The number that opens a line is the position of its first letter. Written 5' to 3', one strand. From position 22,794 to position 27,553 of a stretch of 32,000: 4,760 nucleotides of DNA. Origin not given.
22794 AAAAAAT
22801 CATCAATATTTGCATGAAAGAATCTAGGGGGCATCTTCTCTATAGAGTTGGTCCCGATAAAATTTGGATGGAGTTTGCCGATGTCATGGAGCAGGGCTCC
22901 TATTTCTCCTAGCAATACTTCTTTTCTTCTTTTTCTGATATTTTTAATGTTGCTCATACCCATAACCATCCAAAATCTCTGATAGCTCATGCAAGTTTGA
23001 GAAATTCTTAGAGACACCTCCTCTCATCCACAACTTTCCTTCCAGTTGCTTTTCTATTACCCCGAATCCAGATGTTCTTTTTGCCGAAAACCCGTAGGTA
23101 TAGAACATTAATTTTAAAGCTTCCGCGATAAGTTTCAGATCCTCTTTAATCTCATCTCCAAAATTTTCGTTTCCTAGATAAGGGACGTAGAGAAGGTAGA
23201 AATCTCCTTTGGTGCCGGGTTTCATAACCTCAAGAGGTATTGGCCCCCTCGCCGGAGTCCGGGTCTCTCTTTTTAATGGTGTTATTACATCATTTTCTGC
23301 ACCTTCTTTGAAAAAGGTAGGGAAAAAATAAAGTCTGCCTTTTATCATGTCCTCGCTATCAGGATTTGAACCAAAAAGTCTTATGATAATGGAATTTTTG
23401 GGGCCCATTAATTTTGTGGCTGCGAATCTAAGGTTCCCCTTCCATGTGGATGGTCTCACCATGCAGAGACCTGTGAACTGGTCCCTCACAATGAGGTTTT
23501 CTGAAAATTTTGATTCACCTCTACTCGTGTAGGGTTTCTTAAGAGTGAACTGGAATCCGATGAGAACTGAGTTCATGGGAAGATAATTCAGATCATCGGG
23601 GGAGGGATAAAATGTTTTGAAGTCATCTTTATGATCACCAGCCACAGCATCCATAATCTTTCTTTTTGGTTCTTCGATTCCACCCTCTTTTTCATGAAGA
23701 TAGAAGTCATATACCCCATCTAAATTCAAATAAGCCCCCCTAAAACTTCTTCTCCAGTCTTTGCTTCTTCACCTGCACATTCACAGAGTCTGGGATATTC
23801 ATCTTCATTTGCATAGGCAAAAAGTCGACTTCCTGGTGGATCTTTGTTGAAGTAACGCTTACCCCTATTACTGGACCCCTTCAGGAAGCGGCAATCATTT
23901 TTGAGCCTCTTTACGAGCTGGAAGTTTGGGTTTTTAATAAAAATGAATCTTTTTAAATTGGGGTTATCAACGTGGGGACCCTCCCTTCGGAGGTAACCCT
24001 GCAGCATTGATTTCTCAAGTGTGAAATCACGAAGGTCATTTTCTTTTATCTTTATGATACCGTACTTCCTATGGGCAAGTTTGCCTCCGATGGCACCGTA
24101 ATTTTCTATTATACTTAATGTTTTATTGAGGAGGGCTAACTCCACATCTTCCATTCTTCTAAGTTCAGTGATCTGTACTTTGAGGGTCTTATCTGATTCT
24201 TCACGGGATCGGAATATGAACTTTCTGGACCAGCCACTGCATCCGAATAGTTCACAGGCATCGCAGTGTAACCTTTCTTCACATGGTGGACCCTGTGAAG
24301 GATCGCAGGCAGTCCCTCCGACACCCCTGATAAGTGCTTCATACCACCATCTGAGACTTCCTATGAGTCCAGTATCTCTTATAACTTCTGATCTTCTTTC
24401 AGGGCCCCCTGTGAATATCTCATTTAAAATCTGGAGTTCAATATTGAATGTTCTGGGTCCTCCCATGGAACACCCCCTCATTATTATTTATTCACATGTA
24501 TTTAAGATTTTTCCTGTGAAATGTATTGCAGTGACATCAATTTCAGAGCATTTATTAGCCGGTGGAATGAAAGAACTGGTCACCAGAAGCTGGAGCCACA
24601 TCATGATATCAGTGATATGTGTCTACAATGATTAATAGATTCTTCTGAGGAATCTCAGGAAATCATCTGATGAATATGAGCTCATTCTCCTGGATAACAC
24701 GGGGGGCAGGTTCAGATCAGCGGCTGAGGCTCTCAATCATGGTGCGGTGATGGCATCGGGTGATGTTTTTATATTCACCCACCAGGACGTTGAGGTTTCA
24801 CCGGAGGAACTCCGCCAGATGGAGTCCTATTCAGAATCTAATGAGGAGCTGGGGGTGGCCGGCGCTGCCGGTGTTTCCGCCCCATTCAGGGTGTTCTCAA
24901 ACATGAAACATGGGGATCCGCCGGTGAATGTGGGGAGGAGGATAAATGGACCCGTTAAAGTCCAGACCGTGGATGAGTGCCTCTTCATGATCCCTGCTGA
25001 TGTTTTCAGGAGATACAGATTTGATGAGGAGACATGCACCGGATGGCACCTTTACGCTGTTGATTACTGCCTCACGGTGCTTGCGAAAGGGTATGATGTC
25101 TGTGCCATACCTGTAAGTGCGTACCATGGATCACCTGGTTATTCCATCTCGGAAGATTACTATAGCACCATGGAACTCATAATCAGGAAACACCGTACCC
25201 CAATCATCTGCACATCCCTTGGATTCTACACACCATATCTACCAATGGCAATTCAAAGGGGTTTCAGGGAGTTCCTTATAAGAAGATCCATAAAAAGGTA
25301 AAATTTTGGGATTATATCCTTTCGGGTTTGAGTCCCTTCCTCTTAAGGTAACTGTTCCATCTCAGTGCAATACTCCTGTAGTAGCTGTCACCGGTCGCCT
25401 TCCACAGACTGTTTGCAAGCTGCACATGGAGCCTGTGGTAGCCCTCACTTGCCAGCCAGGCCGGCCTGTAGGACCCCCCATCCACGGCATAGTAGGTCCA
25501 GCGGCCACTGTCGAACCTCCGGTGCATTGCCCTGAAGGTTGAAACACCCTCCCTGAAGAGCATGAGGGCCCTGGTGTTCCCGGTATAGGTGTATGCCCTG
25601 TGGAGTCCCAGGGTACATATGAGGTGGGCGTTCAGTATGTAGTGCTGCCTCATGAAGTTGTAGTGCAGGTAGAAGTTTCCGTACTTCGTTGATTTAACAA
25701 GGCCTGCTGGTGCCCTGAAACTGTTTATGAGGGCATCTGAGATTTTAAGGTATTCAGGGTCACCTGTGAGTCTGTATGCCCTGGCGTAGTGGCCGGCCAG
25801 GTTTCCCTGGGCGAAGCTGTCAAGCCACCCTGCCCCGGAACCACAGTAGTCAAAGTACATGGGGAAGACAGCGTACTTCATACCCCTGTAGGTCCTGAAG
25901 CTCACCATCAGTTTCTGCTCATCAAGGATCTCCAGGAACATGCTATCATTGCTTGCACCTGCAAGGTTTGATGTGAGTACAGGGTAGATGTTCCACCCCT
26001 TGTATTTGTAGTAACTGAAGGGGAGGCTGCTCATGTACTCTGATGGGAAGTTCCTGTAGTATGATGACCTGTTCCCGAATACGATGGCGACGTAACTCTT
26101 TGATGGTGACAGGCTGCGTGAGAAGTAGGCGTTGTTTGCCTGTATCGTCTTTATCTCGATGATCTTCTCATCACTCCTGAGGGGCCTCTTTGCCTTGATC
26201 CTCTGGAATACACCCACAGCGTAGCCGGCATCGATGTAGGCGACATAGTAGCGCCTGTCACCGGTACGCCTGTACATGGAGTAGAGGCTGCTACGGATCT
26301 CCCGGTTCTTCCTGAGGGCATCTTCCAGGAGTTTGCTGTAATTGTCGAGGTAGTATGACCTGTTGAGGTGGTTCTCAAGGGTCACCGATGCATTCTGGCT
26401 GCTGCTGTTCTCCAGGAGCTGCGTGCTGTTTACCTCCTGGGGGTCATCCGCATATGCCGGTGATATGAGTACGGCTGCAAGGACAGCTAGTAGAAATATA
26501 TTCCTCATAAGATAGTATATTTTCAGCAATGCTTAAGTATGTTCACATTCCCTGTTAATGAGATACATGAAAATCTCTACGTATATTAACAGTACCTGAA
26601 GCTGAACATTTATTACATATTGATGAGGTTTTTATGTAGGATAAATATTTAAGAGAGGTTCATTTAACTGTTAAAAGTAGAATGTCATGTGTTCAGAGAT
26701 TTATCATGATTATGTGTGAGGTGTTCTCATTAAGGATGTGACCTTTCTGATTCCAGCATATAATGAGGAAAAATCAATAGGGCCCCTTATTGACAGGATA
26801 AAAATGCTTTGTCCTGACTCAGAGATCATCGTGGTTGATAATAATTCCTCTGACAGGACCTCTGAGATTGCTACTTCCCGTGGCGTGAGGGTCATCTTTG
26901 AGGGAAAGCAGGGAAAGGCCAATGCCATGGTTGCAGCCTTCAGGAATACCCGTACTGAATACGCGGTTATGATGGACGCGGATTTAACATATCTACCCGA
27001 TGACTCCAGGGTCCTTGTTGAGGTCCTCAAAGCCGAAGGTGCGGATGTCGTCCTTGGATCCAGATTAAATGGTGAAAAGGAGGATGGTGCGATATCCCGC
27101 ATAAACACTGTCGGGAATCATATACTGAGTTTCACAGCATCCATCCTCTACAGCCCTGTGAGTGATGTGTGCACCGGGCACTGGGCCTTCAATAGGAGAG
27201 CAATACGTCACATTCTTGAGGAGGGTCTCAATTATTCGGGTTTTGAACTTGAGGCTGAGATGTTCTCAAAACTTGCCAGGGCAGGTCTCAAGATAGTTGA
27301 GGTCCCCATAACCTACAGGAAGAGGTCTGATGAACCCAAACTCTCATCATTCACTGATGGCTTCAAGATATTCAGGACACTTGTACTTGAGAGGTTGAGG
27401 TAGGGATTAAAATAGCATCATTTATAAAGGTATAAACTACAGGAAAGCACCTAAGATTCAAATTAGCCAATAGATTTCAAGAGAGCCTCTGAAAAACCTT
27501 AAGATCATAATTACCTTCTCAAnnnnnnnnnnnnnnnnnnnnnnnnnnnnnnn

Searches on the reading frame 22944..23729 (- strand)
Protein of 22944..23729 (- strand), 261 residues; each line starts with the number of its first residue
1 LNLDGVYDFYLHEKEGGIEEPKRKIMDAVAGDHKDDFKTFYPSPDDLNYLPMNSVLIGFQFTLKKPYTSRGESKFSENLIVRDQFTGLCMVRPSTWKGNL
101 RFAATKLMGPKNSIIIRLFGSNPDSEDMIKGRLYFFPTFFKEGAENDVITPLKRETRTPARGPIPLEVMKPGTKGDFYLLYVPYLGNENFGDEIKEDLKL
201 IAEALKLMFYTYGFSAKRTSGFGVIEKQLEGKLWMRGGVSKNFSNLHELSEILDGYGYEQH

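Call 41: search_protein_families(library=pfam, proteins=[window:22944-23729:-], max_evalue=0.001)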
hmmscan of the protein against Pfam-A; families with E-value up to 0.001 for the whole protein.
window:22944-23729:- (261 aa): 1 family
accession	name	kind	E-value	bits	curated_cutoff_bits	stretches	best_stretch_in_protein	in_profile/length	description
PF03787.20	RAMPs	-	3.5e-13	50.9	22.1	1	71-226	13-189/189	RAMP superfamily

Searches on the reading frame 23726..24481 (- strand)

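Call 41: search_protein_families(library=pfam, proteins=[window:23726-24481:-], max_evalue=0.001)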
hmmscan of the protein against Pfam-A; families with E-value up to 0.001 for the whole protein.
window:23726-24481:- (251 aa): 1 family
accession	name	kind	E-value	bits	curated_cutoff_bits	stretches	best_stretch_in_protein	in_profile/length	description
PF03787.20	RAMPs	-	1.8e-15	58.4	22.1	1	16-134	2-180/189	RAMP superfamily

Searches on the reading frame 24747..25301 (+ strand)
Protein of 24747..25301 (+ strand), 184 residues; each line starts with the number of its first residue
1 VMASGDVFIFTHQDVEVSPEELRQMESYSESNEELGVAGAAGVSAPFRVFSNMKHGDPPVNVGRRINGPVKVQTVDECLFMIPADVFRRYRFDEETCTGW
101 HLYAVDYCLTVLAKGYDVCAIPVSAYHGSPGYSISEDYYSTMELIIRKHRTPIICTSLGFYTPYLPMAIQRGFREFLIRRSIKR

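Call 42: search_protein_families(library=pfam, proteins=[window:24747-25301:+], max_evalue=0.001)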
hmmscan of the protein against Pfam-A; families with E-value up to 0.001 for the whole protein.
window:24747-25301:+ (184 aa): 1 family
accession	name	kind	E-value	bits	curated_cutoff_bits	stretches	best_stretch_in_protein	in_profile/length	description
PF13712.12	Glyco_tranf_2_5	-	1.3e-06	28.7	27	1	65-119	128-178/210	Glycosyltransferase like family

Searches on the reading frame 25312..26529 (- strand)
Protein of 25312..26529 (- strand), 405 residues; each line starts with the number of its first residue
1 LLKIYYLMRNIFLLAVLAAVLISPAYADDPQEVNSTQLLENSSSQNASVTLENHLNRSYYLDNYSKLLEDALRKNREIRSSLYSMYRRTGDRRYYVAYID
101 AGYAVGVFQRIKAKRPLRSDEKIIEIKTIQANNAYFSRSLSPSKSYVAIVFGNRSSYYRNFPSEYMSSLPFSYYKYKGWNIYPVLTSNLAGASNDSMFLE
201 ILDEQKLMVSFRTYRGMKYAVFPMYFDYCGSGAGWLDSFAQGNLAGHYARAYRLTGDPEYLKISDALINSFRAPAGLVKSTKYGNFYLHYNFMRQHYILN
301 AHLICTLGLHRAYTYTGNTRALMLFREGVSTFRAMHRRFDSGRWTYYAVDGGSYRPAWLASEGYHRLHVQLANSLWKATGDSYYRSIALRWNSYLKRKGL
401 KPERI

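Call 42: search_protein_families(library=pfam, proteins=[window:25312-26529:-], max_evalue=0.001)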
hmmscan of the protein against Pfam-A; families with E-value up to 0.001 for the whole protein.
window:25312-26529:- (405 aa): 1 family
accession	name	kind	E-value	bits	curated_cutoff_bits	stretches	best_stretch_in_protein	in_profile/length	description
PF06662.19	C5-epim_C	-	6.7e-54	182.7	23.3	1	218-393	3-188/188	D-glucuronyl C5-epimerase C-terminus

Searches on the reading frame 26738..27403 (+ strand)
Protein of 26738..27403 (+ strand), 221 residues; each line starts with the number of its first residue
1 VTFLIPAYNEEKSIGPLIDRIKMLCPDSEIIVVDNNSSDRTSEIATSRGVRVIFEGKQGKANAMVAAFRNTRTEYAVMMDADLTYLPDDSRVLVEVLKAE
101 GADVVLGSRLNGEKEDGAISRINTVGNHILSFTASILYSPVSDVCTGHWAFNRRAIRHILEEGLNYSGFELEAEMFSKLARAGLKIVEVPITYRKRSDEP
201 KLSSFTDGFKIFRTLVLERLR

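Call 42: search_protein_families(library=pfam, proteins=[window:26738-27403:+], max_evalue=0.001)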
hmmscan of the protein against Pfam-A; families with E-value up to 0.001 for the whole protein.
window:26738-27403:+ (221 aa): 2 families
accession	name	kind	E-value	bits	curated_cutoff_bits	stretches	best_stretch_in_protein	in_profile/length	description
PF00535.33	Glycos_transf_2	-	1.4e-31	110.1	23.3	1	3-159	2-167/168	Glycosyl transferase family 2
PF13641.12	Glyco_tranf_2_3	-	9.5e-08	32.8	27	1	2-105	4-119/230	Glycosyltransferase like family 2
